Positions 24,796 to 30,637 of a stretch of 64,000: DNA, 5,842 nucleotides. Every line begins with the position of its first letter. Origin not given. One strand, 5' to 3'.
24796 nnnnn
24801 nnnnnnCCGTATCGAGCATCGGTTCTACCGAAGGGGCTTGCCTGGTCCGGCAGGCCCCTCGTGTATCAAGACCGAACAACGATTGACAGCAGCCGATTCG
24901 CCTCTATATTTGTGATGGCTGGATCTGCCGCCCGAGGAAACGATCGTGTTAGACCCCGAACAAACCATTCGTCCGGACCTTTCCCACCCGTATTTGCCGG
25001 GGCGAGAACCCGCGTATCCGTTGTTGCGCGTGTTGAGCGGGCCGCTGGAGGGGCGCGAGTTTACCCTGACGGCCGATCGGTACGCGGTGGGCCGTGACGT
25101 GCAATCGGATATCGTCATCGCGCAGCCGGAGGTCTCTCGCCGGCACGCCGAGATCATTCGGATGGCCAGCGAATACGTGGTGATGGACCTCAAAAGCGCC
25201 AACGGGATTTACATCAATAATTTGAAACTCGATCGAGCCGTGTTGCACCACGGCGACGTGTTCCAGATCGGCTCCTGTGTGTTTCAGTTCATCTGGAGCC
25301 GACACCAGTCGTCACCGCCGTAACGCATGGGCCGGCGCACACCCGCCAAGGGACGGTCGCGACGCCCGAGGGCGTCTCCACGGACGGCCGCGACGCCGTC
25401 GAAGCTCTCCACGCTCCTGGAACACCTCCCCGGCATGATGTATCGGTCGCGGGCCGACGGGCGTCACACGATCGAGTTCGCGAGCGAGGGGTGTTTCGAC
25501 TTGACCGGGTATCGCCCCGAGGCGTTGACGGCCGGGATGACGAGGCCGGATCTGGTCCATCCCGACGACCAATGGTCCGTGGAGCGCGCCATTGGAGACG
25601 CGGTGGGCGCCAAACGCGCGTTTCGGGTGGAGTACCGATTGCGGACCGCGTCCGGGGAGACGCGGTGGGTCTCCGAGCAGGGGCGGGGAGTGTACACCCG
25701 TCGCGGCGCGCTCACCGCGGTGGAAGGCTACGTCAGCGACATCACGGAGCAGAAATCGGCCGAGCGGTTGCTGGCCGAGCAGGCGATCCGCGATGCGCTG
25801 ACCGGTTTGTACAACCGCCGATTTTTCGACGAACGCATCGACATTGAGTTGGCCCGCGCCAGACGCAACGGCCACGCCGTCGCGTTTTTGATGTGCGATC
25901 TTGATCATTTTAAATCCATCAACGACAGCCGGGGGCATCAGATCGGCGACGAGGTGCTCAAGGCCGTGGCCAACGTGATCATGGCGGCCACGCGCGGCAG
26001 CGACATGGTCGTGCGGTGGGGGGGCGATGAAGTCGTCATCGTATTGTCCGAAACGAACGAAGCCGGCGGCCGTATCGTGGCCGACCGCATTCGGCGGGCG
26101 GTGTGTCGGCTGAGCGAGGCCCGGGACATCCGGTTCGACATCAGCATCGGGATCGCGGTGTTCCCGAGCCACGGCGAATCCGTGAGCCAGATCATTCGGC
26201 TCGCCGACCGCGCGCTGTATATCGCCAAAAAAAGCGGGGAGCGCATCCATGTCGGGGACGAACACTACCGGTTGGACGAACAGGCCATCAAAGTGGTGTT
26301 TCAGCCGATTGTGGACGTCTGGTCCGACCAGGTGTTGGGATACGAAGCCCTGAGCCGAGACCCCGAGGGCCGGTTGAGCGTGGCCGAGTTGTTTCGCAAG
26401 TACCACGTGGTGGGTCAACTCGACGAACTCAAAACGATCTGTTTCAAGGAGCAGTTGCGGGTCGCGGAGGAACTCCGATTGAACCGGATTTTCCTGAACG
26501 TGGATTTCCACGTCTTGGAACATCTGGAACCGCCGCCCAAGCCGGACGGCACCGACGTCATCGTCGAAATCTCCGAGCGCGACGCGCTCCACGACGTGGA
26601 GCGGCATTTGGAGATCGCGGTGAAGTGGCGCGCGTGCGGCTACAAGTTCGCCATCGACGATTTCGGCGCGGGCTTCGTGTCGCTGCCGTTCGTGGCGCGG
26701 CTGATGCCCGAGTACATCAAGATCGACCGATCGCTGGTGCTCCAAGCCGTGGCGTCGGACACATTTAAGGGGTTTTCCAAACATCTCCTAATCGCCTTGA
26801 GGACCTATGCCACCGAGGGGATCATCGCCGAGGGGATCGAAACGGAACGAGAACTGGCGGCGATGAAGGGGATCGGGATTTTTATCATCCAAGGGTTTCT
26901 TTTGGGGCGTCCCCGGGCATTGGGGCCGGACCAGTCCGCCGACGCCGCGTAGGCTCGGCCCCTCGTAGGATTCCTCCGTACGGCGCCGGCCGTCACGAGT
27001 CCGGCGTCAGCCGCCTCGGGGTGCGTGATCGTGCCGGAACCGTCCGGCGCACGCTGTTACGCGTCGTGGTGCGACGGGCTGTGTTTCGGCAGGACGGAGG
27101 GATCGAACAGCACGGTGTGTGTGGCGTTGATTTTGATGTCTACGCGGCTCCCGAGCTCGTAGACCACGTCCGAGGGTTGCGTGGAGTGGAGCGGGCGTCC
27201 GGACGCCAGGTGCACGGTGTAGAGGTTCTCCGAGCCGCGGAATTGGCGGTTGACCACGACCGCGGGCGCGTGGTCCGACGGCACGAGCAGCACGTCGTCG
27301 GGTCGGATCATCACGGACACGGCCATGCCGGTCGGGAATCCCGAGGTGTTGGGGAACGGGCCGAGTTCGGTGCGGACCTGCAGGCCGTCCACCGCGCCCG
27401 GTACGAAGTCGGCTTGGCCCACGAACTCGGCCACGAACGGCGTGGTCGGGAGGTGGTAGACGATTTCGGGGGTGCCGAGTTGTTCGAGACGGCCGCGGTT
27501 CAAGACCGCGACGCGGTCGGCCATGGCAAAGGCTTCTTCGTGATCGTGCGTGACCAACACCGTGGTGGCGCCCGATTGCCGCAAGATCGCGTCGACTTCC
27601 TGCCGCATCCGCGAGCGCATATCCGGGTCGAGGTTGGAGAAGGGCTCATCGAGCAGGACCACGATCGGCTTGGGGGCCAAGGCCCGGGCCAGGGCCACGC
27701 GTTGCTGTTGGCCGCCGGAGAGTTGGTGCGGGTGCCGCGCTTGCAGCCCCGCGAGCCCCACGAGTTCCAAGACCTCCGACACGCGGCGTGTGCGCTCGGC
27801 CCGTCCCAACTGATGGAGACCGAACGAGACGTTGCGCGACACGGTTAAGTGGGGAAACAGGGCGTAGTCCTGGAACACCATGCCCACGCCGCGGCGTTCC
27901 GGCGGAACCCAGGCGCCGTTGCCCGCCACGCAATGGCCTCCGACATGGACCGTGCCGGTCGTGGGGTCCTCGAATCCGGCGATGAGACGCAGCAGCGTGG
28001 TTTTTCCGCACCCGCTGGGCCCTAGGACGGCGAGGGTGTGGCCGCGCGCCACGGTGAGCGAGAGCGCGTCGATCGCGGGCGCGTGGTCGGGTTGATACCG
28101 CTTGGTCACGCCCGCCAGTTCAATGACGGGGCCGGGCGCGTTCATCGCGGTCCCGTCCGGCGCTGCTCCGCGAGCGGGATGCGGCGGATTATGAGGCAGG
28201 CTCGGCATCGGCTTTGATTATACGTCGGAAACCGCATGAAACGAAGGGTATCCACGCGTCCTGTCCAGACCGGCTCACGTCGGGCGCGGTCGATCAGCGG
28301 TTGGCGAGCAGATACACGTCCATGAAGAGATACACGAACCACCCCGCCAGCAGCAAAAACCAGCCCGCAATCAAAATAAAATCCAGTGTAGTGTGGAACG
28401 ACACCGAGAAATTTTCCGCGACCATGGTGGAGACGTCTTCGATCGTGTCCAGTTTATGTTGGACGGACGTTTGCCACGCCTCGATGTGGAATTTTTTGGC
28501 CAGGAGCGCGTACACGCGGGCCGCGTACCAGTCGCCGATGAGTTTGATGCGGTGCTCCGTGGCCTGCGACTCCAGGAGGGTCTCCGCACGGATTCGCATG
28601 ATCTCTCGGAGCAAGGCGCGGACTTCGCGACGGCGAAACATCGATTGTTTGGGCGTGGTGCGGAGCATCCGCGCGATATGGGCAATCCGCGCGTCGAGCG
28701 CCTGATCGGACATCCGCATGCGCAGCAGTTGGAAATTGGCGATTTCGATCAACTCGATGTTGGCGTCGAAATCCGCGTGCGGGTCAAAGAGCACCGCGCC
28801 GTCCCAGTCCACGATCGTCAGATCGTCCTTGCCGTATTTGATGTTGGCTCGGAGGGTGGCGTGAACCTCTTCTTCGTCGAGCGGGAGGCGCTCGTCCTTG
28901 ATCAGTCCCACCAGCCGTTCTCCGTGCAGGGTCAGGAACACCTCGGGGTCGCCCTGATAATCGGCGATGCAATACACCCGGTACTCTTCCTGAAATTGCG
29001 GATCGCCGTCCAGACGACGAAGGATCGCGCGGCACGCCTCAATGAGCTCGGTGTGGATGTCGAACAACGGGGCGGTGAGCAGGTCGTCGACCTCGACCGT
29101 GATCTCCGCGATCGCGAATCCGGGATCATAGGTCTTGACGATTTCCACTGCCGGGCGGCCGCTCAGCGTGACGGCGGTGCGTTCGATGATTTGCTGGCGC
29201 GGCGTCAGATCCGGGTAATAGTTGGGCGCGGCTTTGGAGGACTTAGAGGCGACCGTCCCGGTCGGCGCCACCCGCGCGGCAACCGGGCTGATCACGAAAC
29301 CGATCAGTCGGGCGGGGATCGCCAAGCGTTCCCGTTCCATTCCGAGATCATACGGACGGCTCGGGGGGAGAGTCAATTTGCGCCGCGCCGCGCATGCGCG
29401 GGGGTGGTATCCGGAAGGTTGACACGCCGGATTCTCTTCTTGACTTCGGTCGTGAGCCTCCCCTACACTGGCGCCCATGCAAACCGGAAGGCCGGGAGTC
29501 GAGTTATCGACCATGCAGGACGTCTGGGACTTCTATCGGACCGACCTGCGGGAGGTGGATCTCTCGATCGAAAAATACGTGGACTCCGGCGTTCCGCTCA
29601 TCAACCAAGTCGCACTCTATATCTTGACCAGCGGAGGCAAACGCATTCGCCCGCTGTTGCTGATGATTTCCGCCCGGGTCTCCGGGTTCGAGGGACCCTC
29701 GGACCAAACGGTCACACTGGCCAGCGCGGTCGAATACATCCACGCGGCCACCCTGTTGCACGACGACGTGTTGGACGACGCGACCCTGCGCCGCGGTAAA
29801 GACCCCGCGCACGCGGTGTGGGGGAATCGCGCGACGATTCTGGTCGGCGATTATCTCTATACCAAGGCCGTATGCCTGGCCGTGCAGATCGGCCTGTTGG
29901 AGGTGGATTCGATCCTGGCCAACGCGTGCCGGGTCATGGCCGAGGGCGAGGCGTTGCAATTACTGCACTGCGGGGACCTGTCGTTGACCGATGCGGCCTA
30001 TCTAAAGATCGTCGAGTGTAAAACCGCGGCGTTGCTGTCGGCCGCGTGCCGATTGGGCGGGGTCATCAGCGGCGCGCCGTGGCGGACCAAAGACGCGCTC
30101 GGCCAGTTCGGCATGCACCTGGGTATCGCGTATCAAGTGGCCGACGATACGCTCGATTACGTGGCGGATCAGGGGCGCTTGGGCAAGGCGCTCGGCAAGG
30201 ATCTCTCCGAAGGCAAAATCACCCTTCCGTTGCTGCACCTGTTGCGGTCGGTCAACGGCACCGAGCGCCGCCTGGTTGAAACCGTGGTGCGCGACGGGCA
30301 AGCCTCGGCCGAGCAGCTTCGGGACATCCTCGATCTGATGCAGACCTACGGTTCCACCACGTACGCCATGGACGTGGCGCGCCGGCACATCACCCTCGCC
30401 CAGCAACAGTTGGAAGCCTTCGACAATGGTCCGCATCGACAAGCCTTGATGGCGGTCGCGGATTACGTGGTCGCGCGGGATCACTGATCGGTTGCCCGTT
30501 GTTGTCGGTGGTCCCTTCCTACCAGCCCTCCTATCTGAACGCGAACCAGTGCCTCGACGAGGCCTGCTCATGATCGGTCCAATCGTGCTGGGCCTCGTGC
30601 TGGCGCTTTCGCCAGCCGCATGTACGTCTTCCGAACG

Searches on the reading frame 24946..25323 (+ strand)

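Call 66: search_protein_families(library=pfam, max_evalue=0.00001, proteins=[window:24946-25323:+])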
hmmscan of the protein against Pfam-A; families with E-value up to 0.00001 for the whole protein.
window:24946-25323:+ (125 aa): 2 families
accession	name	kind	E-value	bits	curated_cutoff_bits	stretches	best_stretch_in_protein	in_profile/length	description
PF16697.10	Yop-YscD_cpl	-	1e-20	74.2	33.2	1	28-115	1-90/94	Inner membrane component of T3SS, cytoplasmic domain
PF00498.31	FHA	-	1.1e-19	71.1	20.7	1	46-109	1-67/67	FHA domain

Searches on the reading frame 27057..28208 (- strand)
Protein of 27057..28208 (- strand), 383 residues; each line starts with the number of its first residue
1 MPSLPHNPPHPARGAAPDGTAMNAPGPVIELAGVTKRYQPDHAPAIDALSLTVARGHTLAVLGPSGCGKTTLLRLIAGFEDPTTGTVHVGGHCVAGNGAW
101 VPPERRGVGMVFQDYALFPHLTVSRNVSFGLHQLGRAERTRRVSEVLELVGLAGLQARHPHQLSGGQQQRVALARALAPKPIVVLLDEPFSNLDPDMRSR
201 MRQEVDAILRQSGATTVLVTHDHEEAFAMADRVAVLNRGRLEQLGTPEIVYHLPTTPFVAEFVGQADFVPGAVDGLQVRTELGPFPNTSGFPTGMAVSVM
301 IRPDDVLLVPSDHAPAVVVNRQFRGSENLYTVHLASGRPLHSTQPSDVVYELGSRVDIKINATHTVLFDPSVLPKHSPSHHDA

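Call 53: search_protein_families(library=pfam, max_evalue=0.1, proteins=[window:27057-28208:-])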
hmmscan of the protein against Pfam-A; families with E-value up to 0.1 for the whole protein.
window:27057-28208:- (383 aa): 18 families
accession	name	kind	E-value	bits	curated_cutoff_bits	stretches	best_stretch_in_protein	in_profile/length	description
PF00005.33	ABC_tran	-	3.8e-37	128.4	25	1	47-190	2-136/137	ABC transporter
PF08402.16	TOBE_2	-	1.7e-10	41.3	21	1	299-368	1-76/76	TOBE domain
PF13304.12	AAA_21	-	6.6e-09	36.7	27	1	158-222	233-299/304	AAA domain, putative AbiEii toxin, Type IV TA system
PF13191.12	AAA_16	-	0.0006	20.8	32.6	1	53-219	19-137/167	AAA ATPase domain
PF02463.25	SMC_N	-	0.00083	19.3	40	1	146-233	123-208/220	RecF/RecN/SMC N terminal domain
PF01078.27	Mg_chelatase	-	0.0055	16.6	20.3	1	45-77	11-43/207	Magnesium chelatase, subunit ChlI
PF03215.21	Rad17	-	0.006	17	23.8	1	41-77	30-66/186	Rad17 P-loop domain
PF00006.31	ATP-synt_ab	-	0.0067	16.5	29.5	1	45-79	4-37/213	ATP synthase alpha/beta family, nucleotide-binding domain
PF03193.22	RsgA_GTPase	-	0.0073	16.6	30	1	46-87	97-137/174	RsgA GTPase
PF13558.12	SbcC_Walker_B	-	0.011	16.4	27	0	173-201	50-84/90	SbcC/RAD50-like, Walker B motif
PF13401.12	AAA_22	-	0.014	16.2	27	1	59-123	8-33/130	AAA domain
PF20703.3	nSTAND1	-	0.019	15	27.1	1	46-74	23-51/379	Novel STAND NTPase 1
PF13481.12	AAA_25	-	0.026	14.6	27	0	53-73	30-50/195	AAA domain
PF05729.18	NACHT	-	0.027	14.7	26.7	1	57-77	1-21/167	NACHT domain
PF00004.35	AAA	-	0.048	14.5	21.2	0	61-78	3-20/131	ATPase family associated with various cellular activities (AAA)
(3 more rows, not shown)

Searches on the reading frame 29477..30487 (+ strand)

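Call 3: search_protein_families(library=pfam, proteins=[window:29477-30487:+])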
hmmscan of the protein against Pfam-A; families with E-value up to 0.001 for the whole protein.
window:29477-30487:+ (336 aa): 1 family
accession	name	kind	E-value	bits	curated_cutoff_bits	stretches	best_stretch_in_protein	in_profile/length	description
PF00348.22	polyprenyl_synt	-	9.9e-68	228.5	27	1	40-287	2-250/251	Polyprenyl synthetase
